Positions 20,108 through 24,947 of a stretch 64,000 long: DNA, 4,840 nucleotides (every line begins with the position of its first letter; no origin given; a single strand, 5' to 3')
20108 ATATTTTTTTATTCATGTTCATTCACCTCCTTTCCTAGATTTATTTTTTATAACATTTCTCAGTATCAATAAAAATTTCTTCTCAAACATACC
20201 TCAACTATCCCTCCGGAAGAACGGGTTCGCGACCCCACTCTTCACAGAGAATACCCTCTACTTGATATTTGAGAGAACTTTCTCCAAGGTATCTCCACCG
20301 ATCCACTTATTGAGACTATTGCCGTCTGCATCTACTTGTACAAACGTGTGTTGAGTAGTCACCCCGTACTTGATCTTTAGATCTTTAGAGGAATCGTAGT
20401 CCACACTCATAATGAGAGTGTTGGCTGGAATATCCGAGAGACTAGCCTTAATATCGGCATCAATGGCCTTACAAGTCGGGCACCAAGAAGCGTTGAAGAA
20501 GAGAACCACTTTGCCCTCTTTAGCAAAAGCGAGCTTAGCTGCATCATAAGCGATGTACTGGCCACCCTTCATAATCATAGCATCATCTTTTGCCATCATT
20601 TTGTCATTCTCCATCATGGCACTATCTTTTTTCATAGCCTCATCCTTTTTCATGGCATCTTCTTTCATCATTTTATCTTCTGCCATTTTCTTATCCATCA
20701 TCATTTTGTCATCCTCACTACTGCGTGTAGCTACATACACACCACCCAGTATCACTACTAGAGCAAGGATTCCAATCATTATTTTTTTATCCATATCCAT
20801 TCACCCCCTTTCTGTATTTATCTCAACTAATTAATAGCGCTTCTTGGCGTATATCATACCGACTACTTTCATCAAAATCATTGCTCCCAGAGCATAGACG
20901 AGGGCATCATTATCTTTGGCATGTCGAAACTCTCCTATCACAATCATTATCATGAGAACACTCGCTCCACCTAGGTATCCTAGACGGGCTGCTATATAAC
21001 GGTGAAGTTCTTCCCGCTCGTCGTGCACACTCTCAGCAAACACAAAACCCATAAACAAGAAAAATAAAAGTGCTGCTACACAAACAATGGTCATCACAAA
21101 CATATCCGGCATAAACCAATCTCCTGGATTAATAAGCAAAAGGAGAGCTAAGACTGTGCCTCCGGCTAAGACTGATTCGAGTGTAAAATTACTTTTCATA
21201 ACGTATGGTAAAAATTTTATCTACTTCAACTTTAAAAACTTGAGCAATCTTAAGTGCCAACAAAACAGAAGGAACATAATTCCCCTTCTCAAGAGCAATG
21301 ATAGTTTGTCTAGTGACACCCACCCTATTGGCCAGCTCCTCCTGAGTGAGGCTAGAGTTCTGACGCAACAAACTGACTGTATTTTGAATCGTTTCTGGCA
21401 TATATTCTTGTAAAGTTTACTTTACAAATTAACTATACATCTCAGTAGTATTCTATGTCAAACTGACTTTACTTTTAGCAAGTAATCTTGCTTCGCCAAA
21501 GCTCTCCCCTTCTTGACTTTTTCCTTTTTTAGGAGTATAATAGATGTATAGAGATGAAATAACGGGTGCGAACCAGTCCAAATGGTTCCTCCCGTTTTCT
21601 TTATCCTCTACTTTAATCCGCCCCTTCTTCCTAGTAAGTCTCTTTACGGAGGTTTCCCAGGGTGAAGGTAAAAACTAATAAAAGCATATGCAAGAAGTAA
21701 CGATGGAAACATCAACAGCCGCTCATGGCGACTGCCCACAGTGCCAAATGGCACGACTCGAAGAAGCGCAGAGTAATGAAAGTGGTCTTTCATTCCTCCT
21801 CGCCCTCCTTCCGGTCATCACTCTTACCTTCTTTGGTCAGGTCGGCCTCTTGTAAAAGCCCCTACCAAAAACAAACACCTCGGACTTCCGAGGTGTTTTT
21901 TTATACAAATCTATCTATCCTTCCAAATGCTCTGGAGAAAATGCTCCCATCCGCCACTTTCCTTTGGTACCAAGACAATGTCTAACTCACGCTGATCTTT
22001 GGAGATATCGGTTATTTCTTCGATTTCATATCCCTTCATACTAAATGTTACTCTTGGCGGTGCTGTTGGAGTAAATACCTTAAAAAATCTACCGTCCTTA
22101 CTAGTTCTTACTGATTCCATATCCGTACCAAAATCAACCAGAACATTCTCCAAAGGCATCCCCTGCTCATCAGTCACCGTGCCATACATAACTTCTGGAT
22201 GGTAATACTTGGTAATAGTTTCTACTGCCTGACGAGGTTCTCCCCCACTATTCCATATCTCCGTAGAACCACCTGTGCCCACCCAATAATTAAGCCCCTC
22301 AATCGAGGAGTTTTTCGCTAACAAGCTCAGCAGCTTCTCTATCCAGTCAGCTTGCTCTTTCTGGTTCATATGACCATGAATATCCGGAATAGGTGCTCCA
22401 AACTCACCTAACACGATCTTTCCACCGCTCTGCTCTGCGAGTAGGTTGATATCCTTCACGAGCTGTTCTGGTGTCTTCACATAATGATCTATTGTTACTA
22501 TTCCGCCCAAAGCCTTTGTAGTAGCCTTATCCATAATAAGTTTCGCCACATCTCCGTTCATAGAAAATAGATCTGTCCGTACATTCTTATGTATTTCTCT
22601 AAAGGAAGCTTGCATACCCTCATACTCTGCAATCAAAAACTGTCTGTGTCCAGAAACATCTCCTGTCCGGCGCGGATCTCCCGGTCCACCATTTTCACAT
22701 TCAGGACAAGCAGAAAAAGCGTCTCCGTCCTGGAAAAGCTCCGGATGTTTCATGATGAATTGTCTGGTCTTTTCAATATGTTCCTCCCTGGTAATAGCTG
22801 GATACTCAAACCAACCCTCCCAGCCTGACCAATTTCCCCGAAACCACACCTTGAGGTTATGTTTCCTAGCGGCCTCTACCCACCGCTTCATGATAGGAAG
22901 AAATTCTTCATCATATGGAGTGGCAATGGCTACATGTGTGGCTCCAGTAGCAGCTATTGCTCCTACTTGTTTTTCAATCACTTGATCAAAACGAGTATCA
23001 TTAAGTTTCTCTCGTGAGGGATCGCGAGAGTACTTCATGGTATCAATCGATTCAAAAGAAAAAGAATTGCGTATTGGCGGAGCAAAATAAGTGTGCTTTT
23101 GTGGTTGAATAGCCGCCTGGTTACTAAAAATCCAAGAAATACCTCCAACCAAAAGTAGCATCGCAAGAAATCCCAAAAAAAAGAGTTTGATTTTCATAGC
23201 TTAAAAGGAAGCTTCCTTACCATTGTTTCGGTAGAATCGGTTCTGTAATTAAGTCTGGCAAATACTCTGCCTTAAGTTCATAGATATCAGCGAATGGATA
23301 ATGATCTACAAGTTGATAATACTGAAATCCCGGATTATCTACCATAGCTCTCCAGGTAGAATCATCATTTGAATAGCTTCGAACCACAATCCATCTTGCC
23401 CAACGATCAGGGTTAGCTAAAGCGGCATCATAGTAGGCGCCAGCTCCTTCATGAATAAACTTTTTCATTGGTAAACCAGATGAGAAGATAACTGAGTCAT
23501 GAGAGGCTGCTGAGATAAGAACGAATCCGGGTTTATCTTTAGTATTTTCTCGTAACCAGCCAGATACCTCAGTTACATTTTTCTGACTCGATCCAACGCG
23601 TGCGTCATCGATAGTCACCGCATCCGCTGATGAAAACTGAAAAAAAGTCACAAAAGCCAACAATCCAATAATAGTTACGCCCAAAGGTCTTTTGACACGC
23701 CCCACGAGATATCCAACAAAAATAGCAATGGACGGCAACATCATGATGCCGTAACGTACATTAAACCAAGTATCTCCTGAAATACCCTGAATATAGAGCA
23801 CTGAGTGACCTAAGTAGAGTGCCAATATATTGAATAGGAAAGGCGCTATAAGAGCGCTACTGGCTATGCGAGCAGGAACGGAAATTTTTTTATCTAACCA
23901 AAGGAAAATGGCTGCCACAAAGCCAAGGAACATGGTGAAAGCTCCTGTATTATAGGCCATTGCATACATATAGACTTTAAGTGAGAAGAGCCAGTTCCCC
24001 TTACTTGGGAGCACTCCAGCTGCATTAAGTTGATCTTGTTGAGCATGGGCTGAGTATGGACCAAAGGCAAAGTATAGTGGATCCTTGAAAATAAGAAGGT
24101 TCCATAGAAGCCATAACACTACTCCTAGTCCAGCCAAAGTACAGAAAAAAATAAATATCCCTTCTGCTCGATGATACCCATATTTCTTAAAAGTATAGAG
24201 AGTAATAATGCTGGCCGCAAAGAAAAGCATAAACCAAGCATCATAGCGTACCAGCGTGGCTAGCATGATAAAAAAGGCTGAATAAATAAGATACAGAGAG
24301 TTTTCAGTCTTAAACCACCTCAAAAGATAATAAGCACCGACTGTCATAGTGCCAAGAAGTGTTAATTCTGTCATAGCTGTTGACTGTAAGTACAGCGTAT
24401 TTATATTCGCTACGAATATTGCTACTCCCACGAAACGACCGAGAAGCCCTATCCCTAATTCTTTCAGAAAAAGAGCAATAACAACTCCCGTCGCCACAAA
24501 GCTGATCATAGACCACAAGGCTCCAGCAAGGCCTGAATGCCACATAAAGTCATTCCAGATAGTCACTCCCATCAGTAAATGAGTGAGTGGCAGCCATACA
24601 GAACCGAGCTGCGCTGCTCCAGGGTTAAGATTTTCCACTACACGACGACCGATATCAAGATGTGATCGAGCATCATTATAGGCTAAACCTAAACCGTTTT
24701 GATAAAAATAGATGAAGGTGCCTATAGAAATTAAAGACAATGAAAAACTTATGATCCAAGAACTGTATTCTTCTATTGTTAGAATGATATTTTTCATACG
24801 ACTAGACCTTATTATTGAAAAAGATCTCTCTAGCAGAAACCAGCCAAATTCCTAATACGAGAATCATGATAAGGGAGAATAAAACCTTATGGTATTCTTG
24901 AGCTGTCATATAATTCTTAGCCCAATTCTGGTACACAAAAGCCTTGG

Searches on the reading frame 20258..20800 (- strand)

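Call 75: search_protein_families(library=pfam, proteins=[window:20258-20800:-], max_evalue=0.001)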
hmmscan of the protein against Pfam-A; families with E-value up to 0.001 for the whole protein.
window:20258-20800:- (180 aa): 2 families
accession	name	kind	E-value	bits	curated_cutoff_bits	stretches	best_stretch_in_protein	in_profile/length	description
PF00085.26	Thioredoxin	-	4.5e-10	39.9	23.5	1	94-179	17-101/103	Thioredoxin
PF13899.12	Thioredoxin_7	-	0.00054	20.5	27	0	84-117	5-39/83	Thioredoxin-like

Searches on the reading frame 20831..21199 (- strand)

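Call 75: search_protein_families(library=pfam, proteins=[window:20831-21199:-], max_evalue=0.001)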
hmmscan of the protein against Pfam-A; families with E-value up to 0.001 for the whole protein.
window:20831-21199:- (122 aa): 2 families
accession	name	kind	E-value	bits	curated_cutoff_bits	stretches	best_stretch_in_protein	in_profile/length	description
PF14093.11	DUF4271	-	0.00047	20.5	29.7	1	29-118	82-172/206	Domain of unknown function (DUF4271)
PF01757.29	Acyl_transf_3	-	0.00095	18.7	31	0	11-110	157-257/326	Acyltransferase domain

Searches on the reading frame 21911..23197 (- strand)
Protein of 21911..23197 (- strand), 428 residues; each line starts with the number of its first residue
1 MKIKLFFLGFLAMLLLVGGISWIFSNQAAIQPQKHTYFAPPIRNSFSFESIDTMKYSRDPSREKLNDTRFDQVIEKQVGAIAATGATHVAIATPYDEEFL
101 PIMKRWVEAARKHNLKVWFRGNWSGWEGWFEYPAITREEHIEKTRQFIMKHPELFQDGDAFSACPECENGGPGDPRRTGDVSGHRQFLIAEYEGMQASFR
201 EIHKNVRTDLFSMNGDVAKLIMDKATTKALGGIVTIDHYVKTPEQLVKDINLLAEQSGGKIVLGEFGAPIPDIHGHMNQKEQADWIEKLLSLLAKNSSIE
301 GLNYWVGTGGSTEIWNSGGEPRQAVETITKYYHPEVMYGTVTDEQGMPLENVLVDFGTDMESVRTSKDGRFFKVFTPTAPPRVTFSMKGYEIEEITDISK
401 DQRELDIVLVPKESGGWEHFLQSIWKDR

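Call 13: search_protein_families(library=ncbifam, proteins=[window:21911-23197:-], max_evalue=0.01)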
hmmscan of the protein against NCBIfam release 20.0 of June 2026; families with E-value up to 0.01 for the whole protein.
window:21911-23197:- (428 aa): 0 families

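Call 20: search_protein_families(library=pfam, proteins=[window:21911-23197:-], max_evalue=10)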
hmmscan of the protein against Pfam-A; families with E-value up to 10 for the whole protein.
window:21911-23197:- (428 aa): 4 families
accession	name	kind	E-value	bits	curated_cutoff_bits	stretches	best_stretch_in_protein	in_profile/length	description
PF13620.12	CarboxypepD_reg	-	1.8e-07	31.8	32.3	1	338-409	3-81/82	Carboxypeptidase regulatory-like domain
PF13715.12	CarbopepD_reg_2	-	0.0017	18.7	32.2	1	338-410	2-75/88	CarboxypepD_reg-like domain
PF15976.11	CooC_C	-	0.19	12.2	29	1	335-390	17-69/93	CS1-pili formation C-terminal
PF02369.22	Big_1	-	0.21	12.1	34.9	1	340-371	24-62/93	Bacterial Ig-like domain (group 1)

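Call 57: search_solved_structures(query=A5, max_evalue=1)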
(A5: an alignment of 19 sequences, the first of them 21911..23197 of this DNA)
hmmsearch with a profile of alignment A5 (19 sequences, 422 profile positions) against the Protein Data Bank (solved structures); distinct sequences matched with E-value up to 1: 5.
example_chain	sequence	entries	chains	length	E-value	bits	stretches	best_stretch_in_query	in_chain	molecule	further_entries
9hfj_A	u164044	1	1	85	0.00096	21.2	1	333-405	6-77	SusC homolog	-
8aa4_A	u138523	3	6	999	0.013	17.5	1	326-407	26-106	SusC homolog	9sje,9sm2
1uwy_A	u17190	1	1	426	0.4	12.6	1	334-399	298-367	CARBOXYPEPTIDASE M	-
5xrw_C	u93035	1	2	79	0.63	12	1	212-273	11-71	FliY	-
6sli_B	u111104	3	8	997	0.89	11.5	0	332-408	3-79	RagA protein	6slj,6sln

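Call 60: search_protein_families(library=pfam, alignment_id=A5, max_evalue=0.1)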
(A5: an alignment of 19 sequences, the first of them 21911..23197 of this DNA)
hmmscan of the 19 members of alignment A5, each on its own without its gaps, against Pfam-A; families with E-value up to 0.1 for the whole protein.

A. member 1, window:21911-23197:- (428 aa): 2 families
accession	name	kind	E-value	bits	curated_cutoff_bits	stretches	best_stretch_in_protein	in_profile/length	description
PF13620.12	CarboxypepD_reg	-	1.8e-07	31.8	32.3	1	338-409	3-81/82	Carboxypeptidase regulatory-like domain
PF13715.12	CarbopepD_reg_2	-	0.0017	18.7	32.2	1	338-410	2-75/88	CarboxypepD_reg-like domain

B. families by the number of members that match (of 19 scanned): 8 families
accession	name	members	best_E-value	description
PF13620.12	CarboxypepD_reg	15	1.7e-11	Carboxypeptidase regulatory-like domain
PF13715.12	CarbopepD_reg_2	12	2.5e-09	CarboxypepD_reg-like domain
PF15976.11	CooC_C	8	0.00064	CS1-pili formation C-terminal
PF11790.14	Glyco_hydro_cc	6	5.6e-05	Glycosyl hydrolase catalytic core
PF16371.11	MetallophosN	6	0.0083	N terminal of Calcineurin-like phosphoesterase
PF25020.1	TTR_TEN1-4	2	0.029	Teneurin TTR-like domain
PF24151.2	ArlX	1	0.00038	ArlX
PF16373.10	DUF4985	1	0.025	Domain of unknown function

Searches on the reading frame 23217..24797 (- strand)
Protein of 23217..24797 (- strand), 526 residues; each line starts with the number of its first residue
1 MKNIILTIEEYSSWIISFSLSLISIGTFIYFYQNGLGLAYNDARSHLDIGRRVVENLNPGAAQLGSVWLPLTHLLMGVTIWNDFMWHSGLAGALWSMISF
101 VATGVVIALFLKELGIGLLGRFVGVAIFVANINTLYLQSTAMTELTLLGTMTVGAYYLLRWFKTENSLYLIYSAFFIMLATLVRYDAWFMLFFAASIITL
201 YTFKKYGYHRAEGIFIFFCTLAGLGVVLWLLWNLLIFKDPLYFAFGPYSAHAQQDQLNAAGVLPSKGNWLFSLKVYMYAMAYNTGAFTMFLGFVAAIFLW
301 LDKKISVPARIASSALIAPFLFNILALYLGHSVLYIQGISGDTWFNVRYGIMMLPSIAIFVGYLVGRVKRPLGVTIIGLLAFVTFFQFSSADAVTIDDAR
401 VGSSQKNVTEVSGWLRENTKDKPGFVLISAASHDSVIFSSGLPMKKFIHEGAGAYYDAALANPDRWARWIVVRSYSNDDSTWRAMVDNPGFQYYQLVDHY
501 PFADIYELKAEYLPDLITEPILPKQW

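Call 7: search_protein_families(library=pfam, proteins=[window:23217-24797:-], max_evalue=0.001)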
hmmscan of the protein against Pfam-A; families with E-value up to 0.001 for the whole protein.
window:23217-24797:- (526 aa): 0 families

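Call 13: search_protein_families(library=ncbifam, proteins=[window:23217-24797:-], max_evalue=0.01)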
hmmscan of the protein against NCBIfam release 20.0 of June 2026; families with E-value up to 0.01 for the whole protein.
window:23217-24797:- (526 aa): 0 families

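Call 20: search_protein_families(library=pfam, proteins=[window:23217-24797:-], max_evalue=10)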
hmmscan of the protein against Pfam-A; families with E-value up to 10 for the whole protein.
window:23217-24797:- (526 aa): 1 family
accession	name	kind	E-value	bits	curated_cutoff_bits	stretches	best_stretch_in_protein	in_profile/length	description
PF22041.1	GST_C_7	-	0.12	12.7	27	1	400-470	63-134/140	Glutathione S-transferase, C-terminal domain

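Call 50: find_homologous_proteins(query=window:23217-24797:-, max_evalue=0.00001)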
Query window:23217-24797:- (526 aa): 2183 proteins with E <= 0.00001 among 8000 candidates; the best 120 are listed.
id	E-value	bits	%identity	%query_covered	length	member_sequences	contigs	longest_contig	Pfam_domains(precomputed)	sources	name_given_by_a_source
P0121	0.0e+0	1132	97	99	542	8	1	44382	-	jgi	-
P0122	0.0e+0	1044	86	100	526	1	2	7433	-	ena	-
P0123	1.4e-292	990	81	100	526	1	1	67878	-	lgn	-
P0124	6.5e-271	918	76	99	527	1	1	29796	-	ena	-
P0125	1.7e-268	910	76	99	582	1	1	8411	-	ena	-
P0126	6.3e-267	905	76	98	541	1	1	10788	-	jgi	jgi:hypothetical protein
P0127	6.2e-266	902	77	97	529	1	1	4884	-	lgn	-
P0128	2.3e-265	900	77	98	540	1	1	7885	-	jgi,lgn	-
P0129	3.0e-264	896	79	97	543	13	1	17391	-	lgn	-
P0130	2.6e-260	883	74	99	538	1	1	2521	-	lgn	-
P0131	8.2e-260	882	75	100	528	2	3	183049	-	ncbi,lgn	-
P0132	7.7e-258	875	76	97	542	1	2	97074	-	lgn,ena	-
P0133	1.6e-257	874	75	97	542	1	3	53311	-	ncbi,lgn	-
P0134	1.1e-256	871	76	96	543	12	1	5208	-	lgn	-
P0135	2.5e-256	870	74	99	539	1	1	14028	-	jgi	jgi:hypothetical protein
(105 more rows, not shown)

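Call 61: predict_structure(alignment_id=A3)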
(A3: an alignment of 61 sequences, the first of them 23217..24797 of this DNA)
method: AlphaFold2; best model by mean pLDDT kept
length: 526 residues; sequences in the alignment: 61
mean_pLDDT: 81.1   pTM: 0.81
mean pLDDT of the five models: 81.1, 80.8, 80.8, 80.4, 78.5
residues with pLDDT >= 90: 237; 70-90: 168; 50-70: 74; < 50: 47
segments of 3 or more residues with pLDDT < 50: 39-48, 57-67, 337-345, 392-406
pLDDT, mean of each block of 10 residues (from residue 1): 82 94 90 62 45 50 50 76 71 87 97 95 95 74 85 98 96 98 89 97 97 98 94 81 72 69 78 87 88 96 93 94 86 49 53 94 92 91 84 44 49 88 85 64 77 78 93 71 86 91 87 90 60
secondary structure, 60 per line:
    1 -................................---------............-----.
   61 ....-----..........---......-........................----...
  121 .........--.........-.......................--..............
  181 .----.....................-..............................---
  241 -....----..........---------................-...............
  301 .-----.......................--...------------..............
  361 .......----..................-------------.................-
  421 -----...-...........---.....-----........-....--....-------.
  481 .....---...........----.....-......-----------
elements in order: H2-33 H43-54 H60-64 H70-79 H83-88 H90-113 H118-129 H132-140 H142-164 H167-181 H186-206 H208-237 H242-245 H250-259 H269-284 H286-301 H307-329 H347-367 H372-389 H403-419 E426-428 H430-440 H454-461 H463-466 E469-472 H480-485 H489-493 E494-499 E504-508 H510-515

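Call 63: fold_search(model_id=the predicted structure, library=pdb)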
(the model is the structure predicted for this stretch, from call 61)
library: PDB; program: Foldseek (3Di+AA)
matches with E <= 10: 265; with E <= 0.001: 19
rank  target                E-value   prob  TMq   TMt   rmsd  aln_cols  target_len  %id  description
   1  7oci_F                1.4e-06  1.00  0.57  0.48  10.0       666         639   11  Cryo-EM structure of yeast Ost6p containing oligosaccharyltransferase complex (released 2022-02-16)
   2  8age_A                2.3e-06  1.00  0.57  0.48  10.2       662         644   11  Structure of yeast oligosaccharylransferase complex with acceptor peptide bound (released 2022-12-07)
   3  9s6t_A                2.8e-06  1.00  0.61  0.66   5.8       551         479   11  Ternary cryo-EM structure of chicken ALG12 with Dol25-PP-GlcNAc2Man7, Dol25-P-Man, and Fab (released 2026-03-18)
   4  8agb_A                3.6e-06  1.00  0.57  0.48  10.3       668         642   11  Structure of yeast oligosaccharylransferase complex with lipid-linked oligosaccharide bound (released 2022-12-07)
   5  5f15                  5.4e-06  1.00  0.58  0.57   7.8       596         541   10  Crystal Structure of ArnT from Cupriavidus metallidurans bound to Undecaprenyl phosphate (released 2016-02-17)
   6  6ezn_F                9.0e-06  1.00  0.58  0.48  11.8       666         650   12  Cryo-EM structure of the yeast oligosaccharyltransferase (OST) complex (released 2018-01-17)
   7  9n9j_I                2.3e-05  1.00  0.55  0.43  11.3       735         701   11  Structure of a GRP94 folding intermediate engaged with a CCDC134- and FKBP11-bound secretory translocon (released 2025-11-19)
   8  6c26_A                3.3e-05  1.00  0.53  0.45  10.0       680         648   10  The Cryo-EM structure of a eukaryotic oligosaccharyl transferase complex (released 2018-01-31)
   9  6ftg_5                3.6e-05  1.00  0.50  0.42  13.5       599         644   11  Subtomogram average of OST-containing ribosome-translocon complexes from canine rough microsomal membranes (released 2018-03-21)
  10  8agc_A                4.1e-05  1.00  0.59  0.46  11.5       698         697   12  Structure of yeast oligosaccharylransferase complex with lipid-linked oligosaccharide and non-acceptor peptide bound (released 2022-12-07)
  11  8b6l_I                4.3e-05  1.00  0.55  0.44  11.8       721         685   10  Subtomogram average of the human Sec61-TRAP-OSTA-translocon (released 2022-12-07)
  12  6s7o_A                5.5e-05  1.00  0.55  0.46  11.8       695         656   12  Cryo-EM structure of human oligosaccharyltransferase complex OST-A (released 2019-12-18)
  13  6s7t_A                6.3e-05  1.00  0.48  0.38  12.2       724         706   13  Cryo-EM structure of human oligosaccharyltransferase complex OST-B (released 2019-12-18)
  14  6gxc_A                7.1e-05  1.00  0.47  0.37   9.1       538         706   15  Bacterial oligosaccharyltransferase PglB in complex with an inhibitory peptide and a reactive lipid-linked oligosaccha (released 2018-11-14)
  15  7zli_A                1.0e-04  1.00  0.51  0.42  10.3       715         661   10  Cryo-EM structure of C-mannosyltransferase CeDPY19, in complex with Dol25-P-Man and bound to CMT2-Fab and anti-Fab nan (released 2023-01-11)
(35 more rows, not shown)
